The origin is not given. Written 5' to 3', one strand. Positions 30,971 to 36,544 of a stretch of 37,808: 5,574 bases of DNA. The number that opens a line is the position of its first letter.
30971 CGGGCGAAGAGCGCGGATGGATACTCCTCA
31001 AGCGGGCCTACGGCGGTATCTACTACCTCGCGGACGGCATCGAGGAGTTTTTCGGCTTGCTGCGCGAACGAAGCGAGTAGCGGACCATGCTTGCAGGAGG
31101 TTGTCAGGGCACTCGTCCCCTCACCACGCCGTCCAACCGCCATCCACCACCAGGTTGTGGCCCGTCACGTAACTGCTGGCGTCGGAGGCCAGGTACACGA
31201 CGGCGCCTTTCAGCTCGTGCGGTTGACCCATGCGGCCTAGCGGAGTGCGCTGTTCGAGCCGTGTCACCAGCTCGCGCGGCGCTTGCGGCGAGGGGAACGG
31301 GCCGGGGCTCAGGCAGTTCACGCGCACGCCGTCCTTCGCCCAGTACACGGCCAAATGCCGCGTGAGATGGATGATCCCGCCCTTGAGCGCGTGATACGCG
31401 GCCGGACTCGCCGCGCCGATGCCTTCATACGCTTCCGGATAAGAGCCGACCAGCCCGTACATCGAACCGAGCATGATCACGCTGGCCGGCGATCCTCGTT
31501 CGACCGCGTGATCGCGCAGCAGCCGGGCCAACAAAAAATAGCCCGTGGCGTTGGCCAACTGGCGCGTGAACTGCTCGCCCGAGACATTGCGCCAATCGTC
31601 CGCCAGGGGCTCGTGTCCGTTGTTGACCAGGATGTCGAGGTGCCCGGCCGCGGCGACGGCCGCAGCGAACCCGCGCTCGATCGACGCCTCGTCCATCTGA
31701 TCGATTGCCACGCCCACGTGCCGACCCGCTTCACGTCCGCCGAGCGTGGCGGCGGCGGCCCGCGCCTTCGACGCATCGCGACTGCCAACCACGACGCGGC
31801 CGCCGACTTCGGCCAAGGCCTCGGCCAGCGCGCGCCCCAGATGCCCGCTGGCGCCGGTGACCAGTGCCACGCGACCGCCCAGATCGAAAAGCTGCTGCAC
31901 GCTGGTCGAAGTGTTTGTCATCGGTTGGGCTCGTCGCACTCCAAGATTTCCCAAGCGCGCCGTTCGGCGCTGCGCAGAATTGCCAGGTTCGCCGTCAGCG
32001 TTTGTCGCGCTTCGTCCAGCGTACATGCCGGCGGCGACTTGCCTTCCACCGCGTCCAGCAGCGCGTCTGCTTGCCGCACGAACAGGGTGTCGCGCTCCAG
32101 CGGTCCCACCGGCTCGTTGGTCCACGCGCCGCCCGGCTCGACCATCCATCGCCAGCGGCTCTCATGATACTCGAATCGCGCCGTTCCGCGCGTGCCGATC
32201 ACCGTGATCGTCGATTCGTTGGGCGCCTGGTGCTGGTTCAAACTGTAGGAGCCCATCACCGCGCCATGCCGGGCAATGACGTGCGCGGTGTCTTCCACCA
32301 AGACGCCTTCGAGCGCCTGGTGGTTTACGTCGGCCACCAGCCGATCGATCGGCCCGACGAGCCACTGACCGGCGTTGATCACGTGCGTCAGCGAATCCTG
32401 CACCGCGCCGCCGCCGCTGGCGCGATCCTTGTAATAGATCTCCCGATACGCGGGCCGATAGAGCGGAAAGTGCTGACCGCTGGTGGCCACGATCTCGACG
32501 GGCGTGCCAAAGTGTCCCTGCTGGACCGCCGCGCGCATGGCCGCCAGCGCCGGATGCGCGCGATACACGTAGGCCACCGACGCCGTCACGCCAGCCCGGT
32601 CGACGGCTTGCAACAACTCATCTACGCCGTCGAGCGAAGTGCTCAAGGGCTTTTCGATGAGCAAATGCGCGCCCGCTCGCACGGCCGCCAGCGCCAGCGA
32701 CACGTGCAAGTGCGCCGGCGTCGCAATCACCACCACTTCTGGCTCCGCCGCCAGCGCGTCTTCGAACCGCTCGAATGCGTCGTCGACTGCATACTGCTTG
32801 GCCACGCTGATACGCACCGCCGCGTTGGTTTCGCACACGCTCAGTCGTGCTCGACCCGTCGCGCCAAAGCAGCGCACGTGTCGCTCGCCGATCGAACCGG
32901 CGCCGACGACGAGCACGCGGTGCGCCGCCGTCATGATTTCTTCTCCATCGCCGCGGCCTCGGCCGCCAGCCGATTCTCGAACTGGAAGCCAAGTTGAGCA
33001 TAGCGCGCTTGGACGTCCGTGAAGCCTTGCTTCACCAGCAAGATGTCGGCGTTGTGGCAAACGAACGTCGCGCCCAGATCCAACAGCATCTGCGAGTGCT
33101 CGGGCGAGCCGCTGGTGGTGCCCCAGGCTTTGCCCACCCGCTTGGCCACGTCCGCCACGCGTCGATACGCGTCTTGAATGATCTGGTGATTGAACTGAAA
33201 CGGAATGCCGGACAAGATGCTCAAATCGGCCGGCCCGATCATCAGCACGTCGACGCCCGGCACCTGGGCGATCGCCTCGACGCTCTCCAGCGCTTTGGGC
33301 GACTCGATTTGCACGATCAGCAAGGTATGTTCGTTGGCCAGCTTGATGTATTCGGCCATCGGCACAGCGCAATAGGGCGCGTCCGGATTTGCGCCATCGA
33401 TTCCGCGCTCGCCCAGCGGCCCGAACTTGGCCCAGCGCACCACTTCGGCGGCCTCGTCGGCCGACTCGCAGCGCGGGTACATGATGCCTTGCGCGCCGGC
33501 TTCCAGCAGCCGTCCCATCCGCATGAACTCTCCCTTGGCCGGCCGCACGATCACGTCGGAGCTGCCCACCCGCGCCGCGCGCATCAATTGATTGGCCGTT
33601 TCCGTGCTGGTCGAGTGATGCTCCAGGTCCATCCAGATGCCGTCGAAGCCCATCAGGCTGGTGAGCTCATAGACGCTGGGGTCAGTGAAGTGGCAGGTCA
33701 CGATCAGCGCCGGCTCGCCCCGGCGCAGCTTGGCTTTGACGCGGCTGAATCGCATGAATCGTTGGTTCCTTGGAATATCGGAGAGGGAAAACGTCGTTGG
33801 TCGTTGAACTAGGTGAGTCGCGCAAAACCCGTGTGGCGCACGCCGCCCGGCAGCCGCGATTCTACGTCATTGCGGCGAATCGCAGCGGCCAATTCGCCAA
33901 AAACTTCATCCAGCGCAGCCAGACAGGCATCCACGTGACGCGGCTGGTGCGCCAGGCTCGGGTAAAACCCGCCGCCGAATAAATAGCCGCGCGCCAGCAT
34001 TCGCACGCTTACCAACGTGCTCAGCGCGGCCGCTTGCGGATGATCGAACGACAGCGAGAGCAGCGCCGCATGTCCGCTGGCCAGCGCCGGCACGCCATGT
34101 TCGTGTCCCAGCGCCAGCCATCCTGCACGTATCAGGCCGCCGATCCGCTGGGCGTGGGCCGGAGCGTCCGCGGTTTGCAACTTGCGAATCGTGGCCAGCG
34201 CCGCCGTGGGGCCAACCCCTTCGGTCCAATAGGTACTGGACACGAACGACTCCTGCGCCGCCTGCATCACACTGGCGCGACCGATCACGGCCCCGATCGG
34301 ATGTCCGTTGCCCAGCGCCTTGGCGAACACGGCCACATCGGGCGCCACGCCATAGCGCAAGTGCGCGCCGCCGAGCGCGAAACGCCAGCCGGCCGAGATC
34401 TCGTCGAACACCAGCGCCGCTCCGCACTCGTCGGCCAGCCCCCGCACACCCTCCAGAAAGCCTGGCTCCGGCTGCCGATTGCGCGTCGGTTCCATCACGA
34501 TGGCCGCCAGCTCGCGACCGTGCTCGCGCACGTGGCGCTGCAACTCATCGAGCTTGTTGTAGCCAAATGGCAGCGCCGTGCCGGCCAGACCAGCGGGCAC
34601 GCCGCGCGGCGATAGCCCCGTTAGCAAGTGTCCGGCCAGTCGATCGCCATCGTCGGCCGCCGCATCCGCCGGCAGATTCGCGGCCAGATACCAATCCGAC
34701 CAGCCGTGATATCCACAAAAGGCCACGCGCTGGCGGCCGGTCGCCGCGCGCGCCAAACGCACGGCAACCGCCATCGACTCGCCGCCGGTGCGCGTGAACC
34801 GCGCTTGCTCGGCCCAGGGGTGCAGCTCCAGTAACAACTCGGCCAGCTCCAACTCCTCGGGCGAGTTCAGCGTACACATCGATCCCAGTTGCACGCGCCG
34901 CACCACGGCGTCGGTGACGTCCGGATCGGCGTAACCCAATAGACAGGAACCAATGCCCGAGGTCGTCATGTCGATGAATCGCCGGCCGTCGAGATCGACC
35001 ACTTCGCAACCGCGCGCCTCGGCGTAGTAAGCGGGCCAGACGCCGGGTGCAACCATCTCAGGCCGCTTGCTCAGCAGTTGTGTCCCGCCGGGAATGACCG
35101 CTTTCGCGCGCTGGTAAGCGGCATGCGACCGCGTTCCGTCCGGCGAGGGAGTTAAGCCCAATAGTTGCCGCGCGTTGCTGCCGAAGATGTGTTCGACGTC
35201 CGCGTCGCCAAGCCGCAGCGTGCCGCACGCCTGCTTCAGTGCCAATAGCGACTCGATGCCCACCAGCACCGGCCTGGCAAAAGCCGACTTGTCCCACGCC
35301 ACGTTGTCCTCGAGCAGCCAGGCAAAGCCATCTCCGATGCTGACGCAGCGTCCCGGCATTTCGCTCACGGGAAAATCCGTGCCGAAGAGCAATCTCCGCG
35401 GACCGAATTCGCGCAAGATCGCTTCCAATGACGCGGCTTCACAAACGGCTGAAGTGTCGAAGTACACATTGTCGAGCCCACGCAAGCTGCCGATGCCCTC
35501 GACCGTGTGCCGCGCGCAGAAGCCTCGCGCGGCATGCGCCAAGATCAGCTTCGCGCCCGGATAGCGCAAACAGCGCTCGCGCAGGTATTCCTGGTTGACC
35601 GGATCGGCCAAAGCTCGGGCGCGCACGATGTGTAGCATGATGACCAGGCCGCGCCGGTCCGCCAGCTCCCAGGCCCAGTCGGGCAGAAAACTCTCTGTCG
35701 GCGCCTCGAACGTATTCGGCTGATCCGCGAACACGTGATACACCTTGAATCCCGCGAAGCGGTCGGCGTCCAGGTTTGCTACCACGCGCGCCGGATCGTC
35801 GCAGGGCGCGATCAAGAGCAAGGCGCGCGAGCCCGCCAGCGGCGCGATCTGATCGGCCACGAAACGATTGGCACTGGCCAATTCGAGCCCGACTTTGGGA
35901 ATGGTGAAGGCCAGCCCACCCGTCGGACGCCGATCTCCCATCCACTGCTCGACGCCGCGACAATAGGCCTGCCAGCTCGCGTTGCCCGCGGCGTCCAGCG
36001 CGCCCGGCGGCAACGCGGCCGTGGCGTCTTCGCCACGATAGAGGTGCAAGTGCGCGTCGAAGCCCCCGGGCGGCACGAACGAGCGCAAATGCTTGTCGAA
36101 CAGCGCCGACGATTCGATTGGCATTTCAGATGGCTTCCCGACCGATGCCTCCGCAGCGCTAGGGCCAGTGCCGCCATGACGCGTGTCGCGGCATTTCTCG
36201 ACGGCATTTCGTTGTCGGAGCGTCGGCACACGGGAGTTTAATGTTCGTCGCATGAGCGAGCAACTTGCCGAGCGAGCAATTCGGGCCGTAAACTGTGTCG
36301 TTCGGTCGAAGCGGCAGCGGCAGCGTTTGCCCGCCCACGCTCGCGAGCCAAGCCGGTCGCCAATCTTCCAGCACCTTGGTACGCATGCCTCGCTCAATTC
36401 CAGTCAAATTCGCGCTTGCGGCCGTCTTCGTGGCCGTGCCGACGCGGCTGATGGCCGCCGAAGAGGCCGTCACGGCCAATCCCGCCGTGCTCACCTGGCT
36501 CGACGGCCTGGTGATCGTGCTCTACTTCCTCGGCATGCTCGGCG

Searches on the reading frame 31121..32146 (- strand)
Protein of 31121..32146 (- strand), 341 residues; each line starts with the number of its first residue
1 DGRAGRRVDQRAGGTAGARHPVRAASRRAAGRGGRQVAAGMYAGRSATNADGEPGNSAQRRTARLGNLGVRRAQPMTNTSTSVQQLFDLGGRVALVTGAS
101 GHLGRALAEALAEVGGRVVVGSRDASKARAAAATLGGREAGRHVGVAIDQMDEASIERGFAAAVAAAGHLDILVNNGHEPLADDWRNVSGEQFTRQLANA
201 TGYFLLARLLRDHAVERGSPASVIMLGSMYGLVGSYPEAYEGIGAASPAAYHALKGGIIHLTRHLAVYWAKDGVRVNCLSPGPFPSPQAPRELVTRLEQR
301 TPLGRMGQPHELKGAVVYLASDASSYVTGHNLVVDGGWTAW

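Call 75: search_protein_families(library=pfam, proteins=[window:31121-32146:-], max_evalue=0.001)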
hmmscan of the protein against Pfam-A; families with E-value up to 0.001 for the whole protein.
window:31121-32146:- (341 aa): 4 families
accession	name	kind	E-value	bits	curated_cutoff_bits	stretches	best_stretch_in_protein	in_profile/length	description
PF13561.12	adh_short_C2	-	7.1e-42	144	27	1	103-339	8-236/236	Enoyl-(Acyl carrier protein) reductase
PF00106.31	adh_short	-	1.4e-27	96.9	26.6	1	92-286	1-184/195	short chain dehydrogenase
PF01370.27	Epimerase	-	1.6e-06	28.2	20.9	1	94-237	1-126/240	NAD dependent epimerase/dehydratase family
PF08659.16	KR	-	4.7e-05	23.8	22.6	1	94-236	3-144/180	KR domain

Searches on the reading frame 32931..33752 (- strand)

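Call 75: search_protein_families(library=pfam, proteins=[window:32931-33752:-], max_evalue=0.001)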
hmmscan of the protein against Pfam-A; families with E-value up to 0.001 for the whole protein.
window:32931-33752:- (273 aa): 1 family
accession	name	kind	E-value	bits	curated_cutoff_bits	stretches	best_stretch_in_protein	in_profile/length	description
PF03328.21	HpcH_HpaI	-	5.4e-24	85.2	25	1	24-233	10-211/221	HpcH/HpaI aldolase/citrate lyase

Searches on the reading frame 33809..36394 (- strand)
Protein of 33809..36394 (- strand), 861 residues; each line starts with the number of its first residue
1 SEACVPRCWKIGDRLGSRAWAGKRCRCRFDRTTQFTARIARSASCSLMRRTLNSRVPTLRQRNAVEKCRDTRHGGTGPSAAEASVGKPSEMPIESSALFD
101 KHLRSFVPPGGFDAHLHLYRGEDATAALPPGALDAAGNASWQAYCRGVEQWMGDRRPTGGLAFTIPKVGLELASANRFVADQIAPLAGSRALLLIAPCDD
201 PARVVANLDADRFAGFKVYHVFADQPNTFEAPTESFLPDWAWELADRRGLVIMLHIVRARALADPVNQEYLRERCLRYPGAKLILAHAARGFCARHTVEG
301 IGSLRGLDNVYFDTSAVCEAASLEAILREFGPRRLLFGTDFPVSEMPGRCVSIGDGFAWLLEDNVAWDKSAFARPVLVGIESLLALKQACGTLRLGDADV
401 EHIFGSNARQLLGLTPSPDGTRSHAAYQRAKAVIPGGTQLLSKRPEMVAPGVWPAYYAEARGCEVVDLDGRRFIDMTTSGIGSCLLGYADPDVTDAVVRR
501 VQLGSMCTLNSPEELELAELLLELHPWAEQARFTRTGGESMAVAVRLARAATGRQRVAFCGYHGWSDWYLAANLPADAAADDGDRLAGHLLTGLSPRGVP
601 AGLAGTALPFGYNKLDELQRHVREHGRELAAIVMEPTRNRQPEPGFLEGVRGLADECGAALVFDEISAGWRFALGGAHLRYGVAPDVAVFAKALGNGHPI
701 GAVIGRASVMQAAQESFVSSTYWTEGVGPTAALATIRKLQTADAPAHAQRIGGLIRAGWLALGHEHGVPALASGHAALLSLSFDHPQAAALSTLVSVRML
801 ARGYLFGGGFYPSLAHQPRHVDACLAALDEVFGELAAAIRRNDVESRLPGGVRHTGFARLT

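Call 75: search_protein_families(library=pfam, proteins=[window:33809-36394:-], max_evalue=0.001)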
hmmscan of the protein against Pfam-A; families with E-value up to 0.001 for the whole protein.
window:33809-36394:- (861 aa): 2 families
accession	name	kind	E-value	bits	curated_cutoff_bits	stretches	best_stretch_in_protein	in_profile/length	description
PF00202.27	Aminotran_3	-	2.3e-40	139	30.5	1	454-789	10-356/403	Aminotransferase class-III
PF04909.20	Amidohydro_2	-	5e-18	66.3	26.4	1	113-414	2-289/289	Amidohydrolase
